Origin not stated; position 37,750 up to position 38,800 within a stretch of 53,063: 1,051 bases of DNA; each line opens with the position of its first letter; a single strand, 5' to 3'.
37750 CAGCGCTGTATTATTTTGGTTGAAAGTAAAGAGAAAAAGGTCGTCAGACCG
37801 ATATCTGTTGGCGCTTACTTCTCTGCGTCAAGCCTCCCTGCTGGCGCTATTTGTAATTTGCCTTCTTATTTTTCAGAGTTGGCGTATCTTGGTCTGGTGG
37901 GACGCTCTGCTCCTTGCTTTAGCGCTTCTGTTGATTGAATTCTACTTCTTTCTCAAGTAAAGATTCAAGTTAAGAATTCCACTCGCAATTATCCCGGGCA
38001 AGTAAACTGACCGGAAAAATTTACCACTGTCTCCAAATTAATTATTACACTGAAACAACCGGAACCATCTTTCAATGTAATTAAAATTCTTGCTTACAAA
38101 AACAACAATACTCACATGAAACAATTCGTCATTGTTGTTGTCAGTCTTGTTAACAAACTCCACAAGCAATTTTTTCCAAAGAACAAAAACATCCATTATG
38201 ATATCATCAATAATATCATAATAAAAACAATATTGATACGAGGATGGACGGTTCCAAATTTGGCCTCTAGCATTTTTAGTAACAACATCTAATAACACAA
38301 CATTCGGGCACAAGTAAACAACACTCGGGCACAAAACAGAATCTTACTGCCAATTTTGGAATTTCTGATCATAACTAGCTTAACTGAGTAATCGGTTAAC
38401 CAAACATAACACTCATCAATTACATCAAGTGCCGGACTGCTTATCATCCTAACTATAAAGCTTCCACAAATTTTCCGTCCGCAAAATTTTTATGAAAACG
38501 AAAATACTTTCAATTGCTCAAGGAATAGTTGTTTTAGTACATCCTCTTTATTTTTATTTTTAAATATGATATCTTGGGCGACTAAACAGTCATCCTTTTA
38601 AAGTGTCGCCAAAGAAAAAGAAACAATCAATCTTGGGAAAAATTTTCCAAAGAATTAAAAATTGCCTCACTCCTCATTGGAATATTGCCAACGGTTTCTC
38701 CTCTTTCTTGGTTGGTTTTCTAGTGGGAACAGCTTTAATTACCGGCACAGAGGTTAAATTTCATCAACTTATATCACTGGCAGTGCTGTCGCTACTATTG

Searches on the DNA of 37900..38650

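Call 71: search_rna_families(source=window, start=37900, end=38650, threshold=evalue, max_evalue=1)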
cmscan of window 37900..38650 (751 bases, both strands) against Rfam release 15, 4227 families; matches with E-value up to 1: 3.
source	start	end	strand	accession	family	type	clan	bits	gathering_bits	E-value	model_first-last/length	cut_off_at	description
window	37982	38007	-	RF01324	CRISPR-DR11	Gene; CRISPR;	-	24.6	45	0.032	1-36/36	no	CRISPR RNA direct repeat element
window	38506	38586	+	RF00697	mir-186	Gene; miRNA;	-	20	70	0.5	1-82/82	no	mir-186 microRNA precursor family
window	38625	38645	-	RF01123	sR35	Gene; snRNA; snoRNA; CD-box;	-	14.2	60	0.76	37-57/57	no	Small nucleolar RNA sR35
